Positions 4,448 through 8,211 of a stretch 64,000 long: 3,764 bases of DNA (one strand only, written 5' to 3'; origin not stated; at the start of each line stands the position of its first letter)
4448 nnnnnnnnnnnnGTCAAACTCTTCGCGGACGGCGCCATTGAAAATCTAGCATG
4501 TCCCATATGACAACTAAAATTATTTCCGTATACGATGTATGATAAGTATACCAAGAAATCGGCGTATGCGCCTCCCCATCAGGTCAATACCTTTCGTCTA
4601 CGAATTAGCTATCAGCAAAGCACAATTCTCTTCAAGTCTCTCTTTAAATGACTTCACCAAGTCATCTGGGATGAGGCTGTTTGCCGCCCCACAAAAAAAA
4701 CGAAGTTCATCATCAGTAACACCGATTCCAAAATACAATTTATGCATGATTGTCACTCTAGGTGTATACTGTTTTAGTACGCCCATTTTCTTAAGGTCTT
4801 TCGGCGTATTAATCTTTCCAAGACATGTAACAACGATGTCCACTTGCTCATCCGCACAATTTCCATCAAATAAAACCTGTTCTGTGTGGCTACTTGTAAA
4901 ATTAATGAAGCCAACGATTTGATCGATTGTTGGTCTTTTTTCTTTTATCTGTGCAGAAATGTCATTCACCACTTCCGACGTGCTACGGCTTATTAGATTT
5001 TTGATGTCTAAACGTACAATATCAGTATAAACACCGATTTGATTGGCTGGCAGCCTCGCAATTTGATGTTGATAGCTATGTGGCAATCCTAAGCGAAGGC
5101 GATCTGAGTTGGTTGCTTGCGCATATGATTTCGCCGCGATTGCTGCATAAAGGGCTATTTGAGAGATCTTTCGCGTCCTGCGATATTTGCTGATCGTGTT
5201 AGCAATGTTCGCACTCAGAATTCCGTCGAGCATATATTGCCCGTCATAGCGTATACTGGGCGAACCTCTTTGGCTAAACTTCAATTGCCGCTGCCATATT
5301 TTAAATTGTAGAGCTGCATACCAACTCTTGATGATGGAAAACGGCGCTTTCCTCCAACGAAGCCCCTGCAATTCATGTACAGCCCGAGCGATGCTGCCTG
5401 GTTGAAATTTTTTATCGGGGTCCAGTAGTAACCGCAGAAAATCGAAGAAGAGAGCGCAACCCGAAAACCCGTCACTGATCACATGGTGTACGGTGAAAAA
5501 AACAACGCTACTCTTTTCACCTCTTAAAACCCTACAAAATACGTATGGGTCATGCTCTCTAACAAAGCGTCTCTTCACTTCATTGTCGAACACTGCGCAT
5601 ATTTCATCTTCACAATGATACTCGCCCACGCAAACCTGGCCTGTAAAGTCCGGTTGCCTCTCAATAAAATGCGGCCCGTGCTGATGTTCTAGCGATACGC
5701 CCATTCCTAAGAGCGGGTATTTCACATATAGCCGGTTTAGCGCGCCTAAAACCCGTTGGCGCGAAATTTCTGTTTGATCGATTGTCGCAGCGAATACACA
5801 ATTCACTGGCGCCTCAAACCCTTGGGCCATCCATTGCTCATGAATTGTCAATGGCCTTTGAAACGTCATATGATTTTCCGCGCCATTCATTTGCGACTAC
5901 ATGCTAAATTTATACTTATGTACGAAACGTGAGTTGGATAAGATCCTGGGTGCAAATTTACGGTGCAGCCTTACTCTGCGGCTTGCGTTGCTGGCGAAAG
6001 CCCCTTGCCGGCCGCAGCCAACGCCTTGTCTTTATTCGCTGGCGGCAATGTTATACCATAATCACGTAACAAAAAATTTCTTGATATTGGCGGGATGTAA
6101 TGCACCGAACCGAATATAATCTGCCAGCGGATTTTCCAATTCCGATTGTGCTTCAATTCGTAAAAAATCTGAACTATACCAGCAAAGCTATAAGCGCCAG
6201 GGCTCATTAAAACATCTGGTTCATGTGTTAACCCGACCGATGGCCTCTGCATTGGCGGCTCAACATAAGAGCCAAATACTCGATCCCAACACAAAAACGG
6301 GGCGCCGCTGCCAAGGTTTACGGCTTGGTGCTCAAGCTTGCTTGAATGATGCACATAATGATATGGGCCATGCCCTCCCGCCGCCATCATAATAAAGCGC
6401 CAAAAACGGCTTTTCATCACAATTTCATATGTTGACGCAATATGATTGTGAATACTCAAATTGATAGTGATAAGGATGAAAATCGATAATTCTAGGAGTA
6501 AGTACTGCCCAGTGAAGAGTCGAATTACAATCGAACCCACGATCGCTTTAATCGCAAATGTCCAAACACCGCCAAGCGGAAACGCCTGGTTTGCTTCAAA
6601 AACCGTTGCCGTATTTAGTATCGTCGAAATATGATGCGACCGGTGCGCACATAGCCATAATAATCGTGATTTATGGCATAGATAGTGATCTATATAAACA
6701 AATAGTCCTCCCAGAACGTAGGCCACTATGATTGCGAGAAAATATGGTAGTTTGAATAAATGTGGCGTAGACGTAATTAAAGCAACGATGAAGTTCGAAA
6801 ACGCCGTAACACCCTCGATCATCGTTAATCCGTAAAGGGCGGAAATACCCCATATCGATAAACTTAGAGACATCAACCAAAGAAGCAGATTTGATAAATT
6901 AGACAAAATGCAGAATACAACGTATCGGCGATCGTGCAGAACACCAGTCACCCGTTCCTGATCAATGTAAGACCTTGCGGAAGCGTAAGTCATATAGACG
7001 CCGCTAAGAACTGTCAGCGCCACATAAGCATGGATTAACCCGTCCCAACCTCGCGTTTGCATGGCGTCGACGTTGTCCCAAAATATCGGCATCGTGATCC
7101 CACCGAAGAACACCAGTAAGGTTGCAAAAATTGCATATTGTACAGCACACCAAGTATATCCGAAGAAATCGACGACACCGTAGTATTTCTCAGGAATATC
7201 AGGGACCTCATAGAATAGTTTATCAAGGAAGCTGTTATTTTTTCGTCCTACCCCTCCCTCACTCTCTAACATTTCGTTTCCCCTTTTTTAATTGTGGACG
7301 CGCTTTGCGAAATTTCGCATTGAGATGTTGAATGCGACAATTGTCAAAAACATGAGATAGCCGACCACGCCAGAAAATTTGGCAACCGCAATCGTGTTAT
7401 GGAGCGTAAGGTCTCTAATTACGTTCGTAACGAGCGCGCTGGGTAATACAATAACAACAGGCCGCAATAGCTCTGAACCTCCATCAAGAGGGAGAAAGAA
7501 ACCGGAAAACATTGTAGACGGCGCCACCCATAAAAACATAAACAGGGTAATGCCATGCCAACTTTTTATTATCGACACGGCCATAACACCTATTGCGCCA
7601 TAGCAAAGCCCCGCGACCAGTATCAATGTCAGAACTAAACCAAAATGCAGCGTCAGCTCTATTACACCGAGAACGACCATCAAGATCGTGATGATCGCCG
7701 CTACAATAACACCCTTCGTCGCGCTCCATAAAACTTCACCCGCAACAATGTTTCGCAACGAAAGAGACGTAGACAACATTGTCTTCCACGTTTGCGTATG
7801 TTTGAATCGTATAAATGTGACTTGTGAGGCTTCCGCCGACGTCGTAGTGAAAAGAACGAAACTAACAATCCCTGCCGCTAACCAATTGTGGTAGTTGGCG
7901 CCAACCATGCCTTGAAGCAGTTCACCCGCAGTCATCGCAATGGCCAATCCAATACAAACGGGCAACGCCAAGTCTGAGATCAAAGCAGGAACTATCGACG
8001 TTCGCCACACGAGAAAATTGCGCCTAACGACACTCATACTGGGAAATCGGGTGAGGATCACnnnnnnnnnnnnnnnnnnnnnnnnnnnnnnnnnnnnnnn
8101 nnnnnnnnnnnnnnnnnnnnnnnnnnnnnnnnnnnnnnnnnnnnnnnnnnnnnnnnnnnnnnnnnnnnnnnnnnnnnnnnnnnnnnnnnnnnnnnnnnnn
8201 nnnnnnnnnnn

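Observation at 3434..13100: Seven-gene low-GC operon suggesting biosynthesis and export of an unusual lipid, wax-ester or glycolipid-type product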

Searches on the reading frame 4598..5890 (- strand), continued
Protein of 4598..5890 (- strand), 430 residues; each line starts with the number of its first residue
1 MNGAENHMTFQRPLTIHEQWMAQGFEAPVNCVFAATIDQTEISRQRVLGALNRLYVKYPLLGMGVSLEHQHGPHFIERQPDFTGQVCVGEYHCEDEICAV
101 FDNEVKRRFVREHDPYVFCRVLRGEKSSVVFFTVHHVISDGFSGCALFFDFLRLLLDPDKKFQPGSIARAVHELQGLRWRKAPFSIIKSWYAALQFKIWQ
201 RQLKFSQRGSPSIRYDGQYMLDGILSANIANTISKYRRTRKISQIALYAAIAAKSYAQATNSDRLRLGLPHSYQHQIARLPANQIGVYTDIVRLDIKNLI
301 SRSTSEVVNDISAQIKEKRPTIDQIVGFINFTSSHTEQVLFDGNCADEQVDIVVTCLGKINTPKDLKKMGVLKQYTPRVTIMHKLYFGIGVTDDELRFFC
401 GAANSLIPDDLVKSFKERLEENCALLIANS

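Call 71: fold_search(model_id=the predicted structure, library=pdb)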
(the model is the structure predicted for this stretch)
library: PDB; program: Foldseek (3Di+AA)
matches with E <= 10: 773; with E <= 0.001: 334
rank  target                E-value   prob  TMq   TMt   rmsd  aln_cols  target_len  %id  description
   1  8s6l                  3.7e-23  1.00  0.76  0.73   5.2       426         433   14  AzeD dehydratase of Pseudomonas aeruginosa (released 2025-03-12)
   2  6ta8_A                1.1e-21  1.00  0.66  0.62   6.8       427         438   12  Crystal structure of the epimerization domain from the third module of tyrocidine synthetase B, TycB3(E) (released 2020-11-18)
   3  6ta8_B                2.0e-21  1.00  0.69  0.64   6.6       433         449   12  Crystal structure of the epimerization domain from the third module of tyrocidine synthetase B, TycB3(E) (released 2020-11-18)
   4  5t3e_A                6.4e-21  1.00  0.70  0.67   6.2       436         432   12  Crystal structure of a nonribosomal peptide synthetase heterocyclization domain. (released 2016-11-02)
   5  5t3e_B                1.9e-20  1.00  0.71  0.68   6.0       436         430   12  Crystal structure of a nonribosomal peptide synthetase heterocyclization domain. (released 2016-11-02)
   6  9uay_B                3.2e-20  1.00  0.59  0.58   7.4       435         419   13  Crystal structure of CmnI (released 2026-03-11)
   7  2xhg                  3.2e-20  1.00  0.60  0.54   8.0       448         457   12  Crystal Structure of the Epimerization Domain from the Initiation Module of Tyrocidine Biosynthesis (released 2011-07-06)
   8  9uay_A                5.7e-20  1.00  0.61  0.58   7.2       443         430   12  Crystal structure of CmnI (released 2026-03-11)
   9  5t81_A                1.3e-19  1.00  0.68  0.57   6.4       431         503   14  Rhombohedral crystal form of the EpoB NRPS cyclization-docking bidomain from Sorangium cellulosum (released 2016-11-09)
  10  6p1j_A                1.3e-19  1.00  0.64  0.31   6.4       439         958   15  The structure of condensation and adenylation domains of teixobactin-producing nonribosomal peptide synthetase Txo2 se (released 2019-05-29)
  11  8f7g                  1.4e-19  1.00  0.59  0.58   7.4       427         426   13  The condensation domain of surfactin A synthetase C in space group P212121 (released 2023-11-22)
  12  7r9x_A                1.6e-19  1.00  0.63  0.62   6.7       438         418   13  Crystal structure of a dehydrating condensation domain, AmbE-CmodAA, involved in nonribosomal peptide synthesis (released 2022-07-13)
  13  8f7h                  1.8e-19  1.00  0.61  0.59   7.2       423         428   12  The condensation domain of surfactin A synthetase C variant 18b in space group P212121 (released 2023-11-22)
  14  7jua                  2.3e-19  1.00  0.63  0.61   6.7       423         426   15  Crystal structure of the second heterocyclization domain of yersiniabactin synthetase at 2.35 A resolution (released 2021-09-22)
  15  7ly7_A                2.4e-19  1.00  0.68  0.33   6.6       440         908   12  Crystal structure of the elongation module of the bacillamide NRPS, BmdB, in complex with the oxidase BmdC (released 2022-02-02)
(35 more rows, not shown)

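Call 81: search_protein_families(library=padloc, proteins=[window:4598-5830:-], max_evalue=0.001)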
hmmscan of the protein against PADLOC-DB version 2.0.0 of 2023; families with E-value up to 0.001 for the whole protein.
window:4598-5830:- (410 aa): 0 families

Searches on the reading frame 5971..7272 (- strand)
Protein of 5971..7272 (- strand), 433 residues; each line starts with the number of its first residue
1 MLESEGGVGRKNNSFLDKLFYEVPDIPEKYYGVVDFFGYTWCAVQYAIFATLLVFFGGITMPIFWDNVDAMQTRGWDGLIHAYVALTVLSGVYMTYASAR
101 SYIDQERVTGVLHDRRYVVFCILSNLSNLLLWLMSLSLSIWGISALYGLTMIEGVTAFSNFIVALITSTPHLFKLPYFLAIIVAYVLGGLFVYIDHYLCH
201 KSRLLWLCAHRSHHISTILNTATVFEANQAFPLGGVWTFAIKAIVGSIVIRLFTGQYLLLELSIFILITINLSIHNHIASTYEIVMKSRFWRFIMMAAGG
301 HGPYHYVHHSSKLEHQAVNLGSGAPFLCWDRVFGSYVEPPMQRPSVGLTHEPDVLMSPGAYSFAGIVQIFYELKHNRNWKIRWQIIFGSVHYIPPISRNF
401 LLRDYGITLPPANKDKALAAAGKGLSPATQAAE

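Call 4: search_protein_families(library=pfam, proteins=[window:5971-7272:-], max_evalue=0.01)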
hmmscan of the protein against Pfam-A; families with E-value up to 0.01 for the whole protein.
window:5971-7272:- (433 aa): 1 family
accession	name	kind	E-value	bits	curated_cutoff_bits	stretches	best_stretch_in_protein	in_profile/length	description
PF04116.19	FA_hydroxylase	-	2.1e-08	35.1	31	1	182-335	2-132/132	Fatty acid hydroxylase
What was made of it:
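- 5971..7272 (-): Membrane di-iron FA_hydroxylase / sterol-desaturase-family enzyme, with 6 hydrophobic segments. PF04116 35.1 bits (call 4).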

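Call 5: search_protein_families(library=ncbifam, proteins=[window:5971-7272:-], max_evalue=0.01)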
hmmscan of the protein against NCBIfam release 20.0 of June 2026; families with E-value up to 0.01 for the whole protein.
window:5971-7272:- (433 aa): 0 families

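Call 35: find_related_loci(query=window:5971-7272:-, collection=genome_contigs, flank=10000)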
Query window:5971-7272:- (433 aa) in genome_contigs; peptide patterns used: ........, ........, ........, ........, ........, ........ (x = any residue, [..] = any of these).
22 stretches matched a pattern; 1 encode a relative of the query (tblastn E <= 1e-3); 1 distinct loci.
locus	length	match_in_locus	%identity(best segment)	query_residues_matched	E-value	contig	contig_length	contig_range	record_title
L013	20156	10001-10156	37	46-99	4e-5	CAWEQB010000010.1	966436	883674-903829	MAG: uncultured Gammaproteobacteria bacterium isolate MFD01872.bin.1.203 genome assembly, contig: contig_51073, whole ge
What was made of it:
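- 5971..7272 (-): No relative found in the genome scan (call 35).
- Tried and rejected: The hydroxylase query returned only one marginal 54-residue match (call 35).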

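Call 44: search_solved_structures(query=window:5971-7272:-, max_evalue=10, show_alignments=1)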
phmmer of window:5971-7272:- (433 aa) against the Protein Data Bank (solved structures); distinct sequences matched with E-value up to 10: 0.

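Call 46: search_dna_similar(query=window:5971-7272:-, collection=plasmids, mode=protein, max_rows=15, max_evalue=0.001)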
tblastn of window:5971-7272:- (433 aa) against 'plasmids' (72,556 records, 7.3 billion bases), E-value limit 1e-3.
Records with a match: 18; places in all: 18; records where one place covers at least 80% of the query: 0.
Best place of each record, by identity: <60% 18.
By first word of the organism name: Phaeobacter 8; Caballeronia 2; Planktothrix 2; Vibrio 1; Ralstonia 1; Aeromonas 1; Xenorhabdus 1; uncultured 1; Leisingera 1.
By predicted mobility (MOB-suite, as given by PLSDB): conjugative 10; non-mobilizable 6; mobilizable 2.
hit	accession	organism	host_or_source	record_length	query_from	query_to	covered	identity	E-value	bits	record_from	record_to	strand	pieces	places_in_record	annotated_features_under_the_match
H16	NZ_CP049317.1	Caballeronia sp. SBC2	whole organism,soil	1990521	166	401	55%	24.6%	9e-5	53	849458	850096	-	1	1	none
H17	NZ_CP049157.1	Caballeronia sp. SBC1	whole organism,soil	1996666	166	401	55%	24.6%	9e-5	53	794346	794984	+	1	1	none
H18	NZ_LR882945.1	Planktothrix agardhii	-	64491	143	339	45%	28.7%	2e-4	52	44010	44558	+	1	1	sterol desaturase family protein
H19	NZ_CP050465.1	Vibrio campbellii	single cell,seawater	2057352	186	388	47%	26.5%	3e-8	64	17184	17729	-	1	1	none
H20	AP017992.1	Planktothrix agardhii NIES-204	-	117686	147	339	45%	26.8%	1e-4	52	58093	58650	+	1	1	sterol desaturase-like protein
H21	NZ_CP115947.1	Ralstonia solanacearum MolK2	Musa sp.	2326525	196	387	44%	24.4%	1e-4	52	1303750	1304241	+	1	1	record has no annotation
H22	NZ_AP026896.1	Aeromonas caviae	Microbe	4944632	193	389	45%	23.4%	7e-4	50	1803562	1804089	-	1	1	none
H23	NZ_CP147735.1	Xenorhabdus sp. TH1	Steinernema sp. a AB-2023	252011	192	339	34%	30.8%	1e-4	52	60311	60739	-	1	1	sterol desaturase family protein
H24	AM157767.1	uncultured bacterium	-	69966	182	344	38%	27.4%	9e-5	52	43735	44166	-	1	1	tao44.5: putative sterol desaturase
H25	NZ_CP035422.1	Leisingera sp. NJS204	cell culture,Marine Biofilm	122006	176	342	39%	26.3%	1e-3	49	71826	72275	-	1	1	sterol desaturase family protein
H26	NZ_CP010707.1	Phaeobacter inhibens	cell culture,algae aquaculture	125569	176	342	39%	26.3%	1e-3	49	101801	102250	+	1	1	sterol desaturase family protein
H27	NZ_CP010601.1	Phaeobacter inhibens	cell culture,clam larvae aquaculture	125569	176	342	39%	26.3%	1e-3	49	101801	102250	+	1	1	sterol desaturase family protein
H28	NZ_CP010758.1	Phaeobacter inhibens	cell culture,clam larvae aquaculture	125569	176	342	39%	26.3%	1e-3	49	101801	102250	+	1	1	sterol desaturase family protein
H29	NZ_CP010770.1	Phaeobacter piscinae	cell culture,fish larvae aquaculture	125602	176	342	39%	26.3%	1e-3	49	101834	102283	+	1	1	sterol desaturase family protein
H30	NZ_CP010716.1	Phaeobacter piscinae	cell culture,fish larvae aquaculture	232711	176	342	39%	26.3%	1e-3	49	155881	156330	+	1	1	sterol desaturase family protein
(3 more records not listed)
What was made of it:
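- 5971..7272 (-): Only remote relatives, 24-31% identity, annotated as sterol desaturase family (call 46).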

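Call 81: search_protein_families(library=padloc, proteins=[window:5971-7272:-], max_evalue=0.001)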
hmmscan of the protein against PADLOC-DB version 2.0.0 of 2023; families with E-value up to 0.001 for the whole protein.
window:5971-7272:- (433 aa): 0 families

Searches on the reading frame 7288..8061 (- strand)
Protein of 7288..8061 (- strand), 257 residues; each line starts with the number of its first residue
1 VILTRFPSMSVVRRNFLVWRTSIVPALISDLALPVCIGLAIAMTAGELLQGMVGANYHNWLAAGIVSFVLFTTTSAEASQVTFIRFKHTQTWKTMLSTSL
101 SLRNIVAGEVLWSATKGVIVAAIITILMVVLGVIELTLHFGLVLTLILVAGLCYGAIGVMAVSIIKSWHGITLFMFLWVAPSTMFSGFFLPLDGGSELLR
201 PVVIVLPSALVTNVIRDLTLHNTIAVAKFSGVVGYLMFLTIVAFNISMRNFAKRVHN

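Call 4: search_protein_families(library=pfam, proteins=[window:7288-8061:-], max_evalue=0.01)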
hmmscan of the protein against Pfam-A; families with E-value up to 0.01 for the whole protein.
window:7288-8061:- (257 aa): 2 families
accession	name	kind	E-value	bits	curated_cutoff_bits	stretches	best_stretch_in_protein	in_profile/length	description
PF01061.29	ABC2_membrane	-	8.7e-12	45.5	26.9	1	11-214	6-205/211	ABC-2 type transporter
PF12698.13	ABC2_membrane_3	-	9.1e-12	45.2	31.6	1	62-246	164-344/347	ABC-2 family transporter protein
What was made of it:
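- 7288..8061 (-): ABC-2 permease, NodJ family. The GTG start overlaps the ATPase stop (GTGA). ABC2_membrane hit (call 4).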

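Call 5: search_protein_families(library=ncbifam, proteins=[window:7288-8061:-], max_evalue=0.01)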
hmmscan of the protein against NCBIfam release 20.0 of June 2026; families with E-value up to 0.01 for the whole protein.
window:7288-8061:- (257 aa): 3 families
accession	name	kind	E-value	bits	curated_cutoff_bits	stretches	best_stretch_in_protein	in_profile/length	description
TIGR01291.1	nodJ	subfamily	9.7e-29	100.7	206.65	1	9-255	8-251/253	ABC-2 type transporter, NodJ family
TIGR01247.1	drrB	subfamily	1.1e-08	35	223.05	1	15-250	5-235/236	daunorubicin resistance ABC transporter membrane protein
NF011648.0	PRK15066.1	subfamily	1e-07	31.8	225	1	12-244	18-246/257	ABC transporter permease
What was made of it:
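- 7288..8061 (-): TIGR01291 nodJ 100.7 bits over aa 9-255 (call 5).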

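Call 81: search_protein_families(library=padloc, proteins=[window:7288-8061:-], max_evalue=0.001)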
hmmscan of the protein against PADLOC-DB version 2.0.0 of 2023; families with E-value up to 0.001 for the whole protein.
window:7288-8061:- (257 aa): 0 families
